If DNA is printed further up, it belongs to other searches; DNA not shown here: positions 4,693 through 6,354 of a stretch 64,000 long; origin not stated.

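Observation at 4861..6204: Family of secreted proteins with a type-I dockerin repeat pair followed by a conserved tri-cysteine C-terminal tail (three members in the window)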

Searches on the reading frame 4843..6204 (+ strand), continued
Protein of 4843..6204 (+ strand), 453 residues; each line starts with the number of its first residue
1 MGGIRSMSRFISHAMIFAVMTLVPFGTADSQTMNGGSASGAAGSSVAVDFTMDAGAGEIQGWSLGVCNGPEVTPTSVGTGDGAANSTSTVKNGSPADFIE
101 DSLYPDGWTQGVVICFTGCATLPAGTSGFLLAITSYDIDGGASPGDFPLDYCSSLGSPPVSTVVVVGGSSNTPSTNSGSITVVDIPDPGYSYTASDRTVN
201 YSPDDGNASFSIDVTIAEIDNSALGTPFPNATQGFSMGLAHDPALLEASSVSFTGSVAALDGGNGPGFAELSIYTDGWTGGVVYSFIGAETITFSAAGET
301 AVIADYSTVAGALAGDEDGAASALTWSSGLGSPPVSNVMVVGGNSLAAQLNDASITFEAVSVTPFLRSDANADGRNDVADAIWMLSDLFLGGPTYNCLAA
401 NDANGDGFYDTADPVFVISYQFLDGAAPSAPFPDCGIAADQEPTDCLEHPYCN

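Call 34: find_related_loci(query=A1, collection=genome_contigs, flank=8000)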
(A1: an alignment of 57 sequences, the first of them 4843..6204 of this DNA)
Query A1 (453 aa) in genome_contigs; peptide patterns used: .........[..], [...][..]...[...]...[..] (x = any residue, [..] = any of these).
185 stretches matched a pattern; 150 encode a relative of the query (tblastn E <= 1e-3); the best 80 are kept; 61 distinct loci.
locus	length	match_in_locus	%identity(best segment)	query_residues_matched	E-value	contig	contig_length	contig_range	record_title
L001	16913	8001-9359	95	1-453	0e+0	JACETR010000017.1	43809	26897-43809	MAG: Planctomycetota bacterium isolate MCMED-G47 Planctomycetes-MCMED-G47-C17, whole genome shotgun sequence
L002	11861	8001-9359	93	1-453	0e+0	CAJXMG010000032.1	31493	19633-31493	TPA_asm: uncultured bacterium isolate SRR4030075_bin.46_MetaBAT_v2.12.1_MAG genome assembly, contig: NODE_321_length_314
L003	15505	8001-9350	75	1-452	0e+0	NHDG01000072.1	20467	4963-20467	MAG: Planctomycetia bacterium TMED53 MHASMcontig_1091532, whole genome shotgun sequence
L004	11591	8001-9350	73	3-452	0e+0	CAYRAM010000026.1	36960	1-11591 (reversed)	MAG TPA_asm: uncultured Planctomycetia bacterium isolate binchicken_co275_63 genome assembly, contig: NODE_1150_length_3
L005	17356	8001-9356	70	1-453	0e+0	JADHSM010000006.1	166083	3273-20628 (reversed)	MAG: Planctomycetota bacterium isolate BS30m-G49 BS307-30m-C45, whole genome shotgun sequence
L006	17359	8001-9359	95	1-453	0e+0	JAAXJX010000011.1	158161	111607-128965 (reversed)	MAG: Planctomycetia bacterium isolate SW42618_bin_2 NODE_9_length_158161_cov_18.194831, whole genome shotgun sequence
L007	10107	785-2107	55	1-452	1e-150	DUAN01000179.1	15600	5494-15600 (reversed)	MAG TPA_asm: Planctomycetota bacterium isolate UWMA-0276 NODE_4997_length_15600_cov_0.588220, whole genome shotgun seque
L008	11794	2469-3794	55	1-452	2e-147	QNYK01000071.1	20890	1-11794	MAG: Bacillota bacterium isolate MAG 7 Ga0232646_1002056, whole genome shotgun sequence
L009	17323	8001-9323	56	2-452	3e-147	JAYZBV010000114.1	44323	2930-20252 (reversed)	MAG: Planctomycetota bacterium isolate XB_MAG1214 DB_MAG1214_0114, whole genome shotgun sequence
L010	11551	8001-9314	55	7-452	5e-147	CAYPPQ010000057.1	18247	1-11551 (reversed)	MAG TPA_asm: uncultured Planctomycetia bacterium isolate binchicken_co147_300 genome assembly, contig: NODE_10030_length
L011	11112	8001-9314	56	7-452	3e-143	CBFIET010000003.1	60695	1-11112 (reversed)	MAG: Planctomycetota bacterium isolate Co_bin_687_orig genome assembly, contig: Co_bin_687_orig_Co_c_000000056227, whole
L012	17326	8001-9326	51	4-452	9e-142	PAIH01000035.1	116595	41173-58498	MAG: Planctomycetota bacterium isolate NAT2 98572, whole genome shotgun sequence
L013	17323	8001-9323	55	1-452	8e-141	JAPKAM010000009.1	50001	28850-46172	MAG: Planctomycetota bacterium isolate ANT-12 NODE_330_length_50001_cov_14.589417, whole genome shotgun sequence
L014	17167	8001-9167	54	53-452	4e-137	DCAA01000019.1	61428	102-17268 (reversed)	MAG TPA_asm: Planctomycetes bacterium UBA1146 UBA1146_contig_34995, whole genome shotgun sequence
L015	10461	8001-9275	48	2-446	5e-119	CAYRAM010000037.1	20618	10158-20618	MAG TPA_asm: uncultured Planctomycetia bacterium isolate binchicken_co275_63 genome assembly, contig: NODE_3321_length_2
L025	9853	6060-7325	46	5-441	3e-105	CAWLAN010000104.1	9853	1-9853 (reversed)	MAG: Planctomycetes bacterium UBA1146 isolate CB6_Bottom.63 genome assembly, contig: Ga0310122_10003566, whole genome sh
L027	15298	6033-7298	45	8-446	4e-103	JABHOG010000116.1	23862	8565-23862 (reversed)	MAG: Planctomycetota bacterium isolate SI037S4_bin26 k141_1438966, whole genome shotgun sequence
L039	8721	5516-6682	49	41-446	2e-94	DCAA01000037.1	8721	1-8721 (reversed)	MAG TPA_asm: Planctomycetes bacterium UBA1146 UBA1146_contig_25458, whole genome shotgun sequence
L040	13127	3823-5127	46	5-452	1e-93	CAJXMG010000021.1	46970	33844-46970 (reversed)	TPA_asm: uncultured bacterium isolate SRR4030075_bin.46_MetaBAT_v2.12.1_MAG genome assembly, contig: NODE_141_length_469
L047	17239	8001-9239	47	25-452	1e-86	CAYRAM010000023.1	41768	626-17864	MAG TPA_asm: uncultured Planctomycetia bacterium isolate binchicken_co275_63 genome assembly, contig: NODE_906_length_41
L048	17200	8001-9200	44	37-447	2e-86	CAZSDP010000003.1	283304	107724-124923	MAG TPA_asm: uncultured Planctomycetia bacterium isolate binchicken_co275_154 genome assembly, contig: NODE_6_length_283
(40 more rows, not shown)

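Call 37: search_protein_families(library=pfam, proteins=[L047:9584-14656:+, L040:5438-10555:+, L025:1362-3689:+, L039:1228-3030:+, L048:13392-17162:-], max_evalue=0.001)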
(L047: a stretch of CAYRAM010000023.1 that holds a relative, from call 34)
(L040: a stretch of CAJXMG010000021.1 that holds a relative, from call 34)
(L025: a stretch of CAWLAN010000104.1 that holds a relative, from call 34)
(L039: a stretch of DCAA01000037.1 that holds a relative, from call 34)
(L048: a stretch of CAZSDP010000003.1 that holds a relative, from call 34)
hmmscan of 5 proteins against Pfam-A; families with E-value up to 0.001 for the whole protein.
L047:9584-14656:+ (1691 aa): 4 families
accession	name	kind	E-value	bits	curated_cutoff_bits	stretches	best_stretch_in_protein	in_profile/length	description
PF01833.30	TIG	-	1.7e-15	57.2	20.9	1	1439-1519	1-84/84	IPT/TIG domain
PF13205.12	Big_5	-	8.5e-15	55.8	23.6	1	48-152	2-105/105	Bacterial Ig-like domain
PF13517.12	FG-GAP_3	-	2.1e-12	47.9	26.9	1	467-522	1-60/61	FG-GAP-like repeat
PF00404.24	Dockerin_1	-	6.3e-07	29.9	22.9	1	1615-1664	2-52/57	Dockerin type I domain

L040:5438-10555:+ (1706 aa): 6 families
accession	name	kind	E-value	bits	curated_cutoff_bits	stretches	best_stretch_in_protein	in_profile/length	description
PF13205.12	Big_5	-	1.1e-16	61.9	23.6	1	63-167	2-105/105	Bacterial Ig-like domain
PF13517.12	FG-GAP_3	-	6.7e-13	49.5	26.9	2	482-537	1-60/61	FG-GAP-like repeat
PF01833.30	TIG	-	1.2e-12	48.1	20.9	1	1454-1527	1-77/84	IPT/TIG domain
PF01839.29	FG-GAP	-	3.5e-06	27.2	22.1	0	477-502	4-27/37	FG-GAP repeat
PF18370.7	RGI_lyase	-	0.00023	21.9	27.8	0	934-976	34-77/86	Rhamnogalacturonan I lyases beta-sheet domain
PF00404.24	Dockerin_1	-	0.00047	20.7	22.9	1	1630-1679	2-52/57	Dockerin type I domain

L025:1362-3689:+ (776 aa): 0 families

L039:1228-3030:+ (601 aa): 1 family
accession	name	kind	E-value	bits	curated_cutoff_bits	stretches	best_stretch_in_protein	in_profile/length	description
PF14312.12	FG-GAP_2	-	3.9e-37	126.6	23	3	339-374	15-49/49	FG-GAP repeat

L048:13392-17162:- (1257 aa): 3 families
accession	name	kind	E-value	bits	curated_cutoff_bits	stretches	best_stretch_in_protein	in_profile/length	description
PF23759.1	GBD_T9SS_assoc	-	1e-17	64.9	27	3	487-606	3-107/116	Galactose binding domain-like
PF04151.21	PPC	-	3.6e-07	31.4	25.9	0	874-942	4-68/70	Bacterial pre-peptidase C-terminal domain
PF13365.12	Trypsin_2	-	8.1e-05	23.8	27.6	1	236-398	1-143/144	Trypsin-like peptidase domain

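Call 43: search_protein_families(library=pfam, proteins=[P0043, P0053, P0093, P0020, P0017, P0038, P0113, P0102], max_evalue=0.01)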
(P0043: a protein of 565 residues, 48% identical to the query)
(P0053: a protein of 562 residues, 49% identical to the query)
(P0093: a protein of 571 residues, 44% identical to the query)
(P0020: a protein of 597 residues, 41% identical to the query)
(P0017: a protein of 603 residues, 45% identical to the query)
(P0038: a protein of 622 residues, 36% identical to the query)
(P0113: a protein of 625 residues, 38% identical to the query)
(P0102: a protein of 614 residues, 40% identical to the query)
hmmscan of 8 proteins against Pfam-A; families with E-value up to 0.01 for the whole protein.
P0043 (565 aa): 1 family
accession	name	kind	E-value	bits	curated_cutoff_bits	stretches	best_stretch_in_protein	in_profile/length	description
PF00404.24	Dockerin_1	-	0.0041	17.7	22.9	0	344-393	2-52/57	Dockerin type I domain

P0053 (562 aa): 2 families
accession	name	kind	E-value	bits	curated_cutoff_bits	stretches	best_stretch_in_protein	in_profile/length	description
PF00404.24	Dockerin_1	-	0.0001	22.9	22.9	1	344-396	2-55/57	Dockerin type I domain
PF13442.11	Cytochrome_CBB3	-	0.0021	18.8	27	0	441-467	5-28/68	Cytochrome C oxidase, cbb3-type, subunit III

P0093 (571 aa): 0 families

P0020 (597 aa): 1 family
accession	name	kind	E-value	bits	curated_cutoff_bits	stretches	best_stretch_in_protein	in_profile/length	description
PF00404.24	Dockerin_1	-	0.00031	21.3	22.9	1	517-567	4-55/57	Dockerin type I domain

P0017 (603 aa): 1 family
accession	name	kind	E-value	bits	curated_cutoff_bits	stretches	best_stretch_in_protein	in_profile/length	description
PF00404.24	Dockerin_1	-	0.00026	21.6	22.9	1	519-570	2-54/57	Dockerin type I domain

P0038 (622 aa): 0 families

P0113 (625 aa): 0 families

P0102 (614 aa): 2 families
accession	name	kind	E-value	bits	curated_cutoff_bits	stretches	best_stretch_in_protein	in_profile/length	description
PF00963.24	Cohesin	-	0.00018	22.2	24.1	0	43-83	14-54/139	Cohesin domain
PF00404.24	Dockerin_1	-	0.0008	20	22.9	1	529-576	2-48/57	Dockerin type I domain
